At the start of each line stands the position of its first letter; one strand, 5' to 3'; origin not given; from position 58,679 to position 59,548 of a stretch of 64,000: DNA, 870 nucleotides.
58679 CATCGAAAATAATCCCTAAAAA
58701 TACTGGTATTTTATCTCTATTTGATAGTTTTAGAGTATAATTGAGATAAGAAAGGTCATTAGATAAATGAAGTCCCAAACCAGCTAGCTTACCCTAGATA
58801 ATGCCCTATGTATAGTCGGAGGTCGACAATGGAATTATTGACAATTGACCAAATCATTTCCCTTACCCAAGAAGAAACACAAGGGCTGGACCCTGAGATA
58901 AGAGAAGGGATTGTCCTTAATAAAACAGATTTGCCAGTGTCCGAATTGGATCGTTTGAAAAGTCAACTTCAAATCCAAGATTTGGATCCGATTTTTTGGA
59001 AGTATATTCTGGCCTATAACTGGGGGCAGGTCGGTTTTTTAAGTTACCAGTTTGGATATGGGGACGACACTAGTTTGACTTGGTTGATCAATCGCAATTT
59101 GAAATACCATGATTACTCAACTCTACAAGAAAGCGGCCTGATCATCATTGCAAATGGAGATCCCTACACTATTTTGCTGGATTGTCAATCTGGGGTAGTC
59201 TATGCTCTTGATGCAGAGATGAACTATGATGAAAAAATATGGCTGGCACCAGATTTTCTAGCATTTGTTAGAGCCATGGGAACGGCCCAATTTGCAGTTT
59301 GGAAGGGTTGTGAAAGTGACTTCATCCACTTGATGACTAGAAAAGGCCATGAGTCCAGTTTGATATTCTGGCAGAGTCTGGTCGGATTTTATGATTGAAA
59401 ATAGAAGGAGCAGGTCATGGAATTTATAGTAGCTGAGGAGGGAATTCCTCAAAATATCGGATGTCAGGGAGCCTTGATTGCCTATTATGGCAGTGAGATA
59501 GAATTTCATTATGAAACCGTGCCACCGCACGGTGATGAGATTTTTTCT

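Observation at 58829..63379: Toxin-less six-gene cluster of SUKH, ankyrin and unclassifiable cytoplasmic proteins: candidate orphan poly-immunity (interbacterial defence) island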

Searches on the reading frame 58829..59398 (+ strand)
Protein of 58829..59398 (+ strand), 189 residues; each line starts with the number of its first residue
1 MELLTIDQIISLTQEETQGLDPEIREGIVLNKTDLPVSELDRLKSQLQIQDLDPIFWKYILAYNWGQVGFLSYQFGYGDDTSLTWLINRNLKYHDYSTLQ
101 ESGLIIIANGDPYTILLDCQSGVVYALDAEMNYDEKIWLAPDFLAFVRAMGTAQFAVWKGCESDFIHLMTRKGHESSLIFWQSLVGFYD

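Call 3: search_protein_families(library=pfam, proteins=[window:58829-59398:+], max_evalue=1)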
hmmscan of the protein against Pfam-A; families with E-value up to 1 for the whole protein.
window:58829-59398:+ (189 aa): 0 families

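Call 4: search_protein_families(library=ncbifam, proteins=[window:58829-59398:+], max_evalue=1)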
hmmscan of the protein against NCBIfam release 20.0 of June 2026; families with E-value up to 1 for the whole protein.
window:58829-59398:+ (189 aa): 0 families

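Call 10: search_protein_families(library=padloc, proteins=[window:58829-59398:+], max_evalue=1)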
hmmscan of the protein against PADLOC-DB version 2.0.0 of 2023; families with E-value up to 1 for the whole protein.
window:58829-59398:+ (189 aa): 0 families

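Call 11: search_protein_families(library=phrogs, proteins=[window:58829-59398:+], max_evalue=1)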
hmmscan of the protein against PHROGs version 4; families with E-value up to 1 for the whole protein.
window:58829-59398:+ (189 aa): 0 families

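Call 32: search_protein_representatives(protein=window:58829-59398:+)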
Query: 189 residues. Proteins with E-value up to 0.001 (for the whole library): 74; up to 1e-10: 16; up to 1e-30: 3. The best 74 are listed.
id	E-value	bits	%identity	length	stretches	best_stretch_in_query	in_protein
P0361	7.7e-116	401.0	94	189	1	1-189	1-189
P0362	2.3e-42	161.3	41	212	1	1-188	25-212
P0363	2.5e-34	135.1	84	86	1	1-81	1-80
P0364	2.7e-22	95.8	46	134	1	1-105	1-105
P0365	6.4e-22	94.6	81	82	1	1-63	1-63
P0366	2.3e-19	86.3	45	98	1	1-97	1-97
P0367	3.3e-19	85.8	31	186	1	1-184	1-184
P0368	2.2e-17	79.8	76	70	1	1-58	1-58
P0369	4.5e-16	75.5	30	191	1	1-184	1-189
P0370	1.2e-15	74.1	72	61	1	78-136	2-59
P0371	8.5e-15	71.3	30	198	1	2-182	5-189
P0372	1.8e-13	67.0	39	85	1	103-184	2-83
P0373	4.5e-13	65.7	55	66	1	1-66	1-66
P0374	1.2e-11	61.1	45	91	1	1-73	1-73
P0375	3.9e-11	59.4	50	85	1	1-66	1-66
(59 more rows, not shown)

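Call 34: search_protein_families(library=pfam, alignment_id=A1, max_evalue=0.01)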
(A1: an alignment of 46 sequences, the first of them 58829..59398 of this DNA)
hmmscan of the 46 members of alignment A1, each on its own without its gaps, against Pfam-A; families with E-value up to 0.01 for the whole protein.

A. member 1, window:58829-59398:+ (189 aa): 0 families

B. families by the number of members that match (of 46 scanned): 5 families
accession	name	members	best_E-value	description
PF09346.15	SMI1_KNR4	35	1.1e-10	SMI1 / KNR4 family (SUKH-1)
PF14568.11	SUKH_6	27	6.3e-09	SMI1-KNR4 cell-wall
PF14567.11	SUKH_5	15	7.2e-06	SMI1-KNR4 cell-wall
PF14435.11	SUKH-4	2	1.8e-05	SUKH-4 immunity protein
PF08539.16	HbrB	1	0.009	HbrB-like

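Call 47: predict_structure(alignment_id=A1)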
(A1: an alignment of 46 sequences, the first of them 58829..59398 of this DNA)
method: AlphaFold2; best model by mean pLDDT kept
length: 189 residues; sequences in the alignment: 46
mean_pLDDT: 94.1   pTM: 0.91
mean pLDDT of the five models: 94.1, 93.9, 93.9, 93.5, 93.5
residues with pLDDT >= 90: 170; 70-90: 15; 50-70: 4; < 50: 0
segments of 3 or more residues with pLDDT < 50: none
pLDDT, mean of each block of 10 residues (from residue 1): 97 95 91 91 95 95 92 84 90 95 96 97 97 96 98 97 98 95 90
secondary structure, 60 per line:
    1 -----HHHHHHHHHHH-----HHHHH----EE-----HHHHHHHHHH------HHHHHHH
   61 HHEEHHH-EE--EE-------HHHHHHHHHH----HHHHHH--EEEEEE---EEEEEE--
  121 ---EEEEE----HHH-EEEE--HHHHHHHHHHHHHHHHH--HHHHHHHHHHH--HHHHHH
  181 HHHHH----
elements in order: H6-16 H22-26 H38-47 H54-62 H82-91 H96-101 E104-109 E113-118 E124-128 E137-140 H143-159 H162-172 H175-185

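Call 51: fold_search(model_id=the predicted structure, library=pdb)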
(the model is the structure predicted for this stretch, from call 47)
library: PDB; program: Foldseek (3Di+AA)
matches with E <= 10: 108; with E <= 0.001: 1
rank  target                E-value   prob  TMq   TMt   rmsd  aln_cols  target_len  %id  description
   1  3d5p_A                5.6e-04  1.00  0.49  0.66   3.9       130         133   15  CRYSTAL STRUCTURE OF A PUTATIVE GLUCAN SYNTHESIS REGULATOR OF SMI1/KNR4 FAMILY (BF1740) FROM BACTEROIDES FRAGILIS NCTC (released 2008-07-15)
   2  6qbo_A                2.0e-03  1.00  0.52  0.46   5.4       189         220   10  structure of the core domaine of Knr4, an intrinsically disordered protein from Saccharomyces cerevisiae - mutant S203 (released 2020-01-29)
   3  2prv_B                8.4e-03  0.99  0.48  0.58   6.0       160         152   18  Crystal structure of an uncharacterized protein (yobk, bsu18990) from bacillus subtilis at 1.30 A resolution (released 2007-05-22)
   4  6qbq_A                1.3e-02  1.00  0.55  0.47   4.4       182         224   12  structure of the core domaine of Knr4, an intrinsically disordered protein from Saccharomyces cerevisiae - mutant S200 (released 2020-01-29)
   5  6qbq_B                2.3e-02  0.99  0.55  0.47   4.5       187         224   11  structure of the core domaine of Knr4, an intrinsically disordered protein from Saccharomyces cerevisiae - mutant S200 (released 2020-01-29)
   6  8aj2_A                6.3e-02  0.97  0.55  0.49   4.9       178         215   12  structure of the ordered core of Knr4 (loop 189-217 deleted) (released 2023-04-26)
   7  3ffv_A                1.6e-01  0.84  0.48  0.50   5.5       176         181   12  Crystal Structure Analysis of Syd (released 2009-01-27)
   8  2icg                  1.8e-01  0.21  0.29  0.33  10.9       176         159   11  Crystal structure of a protein of unknown function (NP_472245.1) from Listeria innocua at 1.65 A resolution (released 2006-09-26)
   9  2pag                  7.4e-01  0.54  0.44  0.59   4.8       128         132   17  Crystal structure of protein PSPTO_5518 from Pseudomonas syringae pv. tomato (released 2007-04-03)
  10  4wlr_A                8.4e-01  0.02  0.17  0.12  19.2       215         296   13  Crystal Structure of mUCH37-hRPN13 CTD-hUb complex (released 2015-03-04)
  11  4uf6_G                1.3e+00  0.03  0.16  0.12  16.6       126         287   13  UCH-L5 in complex with ubiquitin-propargyl bound to an activating fragment of INO80G (released 2015-03-04)
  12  3ihr                  1.7e+00  0.02  0.18  0.13  19.1       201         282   12  Crystal Structure of Uch37 (released 2009-08-11)
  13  8pw1_F                1.8e+00  0.02  0.17  0.16  16.4       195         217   14  Structure of human UCHL1 in complex with CG341 inhibitor (released 2024-01-31)
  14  4uem_A                2.0e+00  0.04  0.16  0.11  18.1        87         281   17  UCH-L5 in complex with the RPN13 DEUBAD domain (released 2015-03-04)
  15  9e7k_A                2.3e+00  0.04  0.17  0.12  18.9        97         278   16  Crystal structure of the UCH37 RPN13 DEUBAD complex bound to an inhibitory nanobody in the canonical ubiquitin binding (released 2025-09-03)
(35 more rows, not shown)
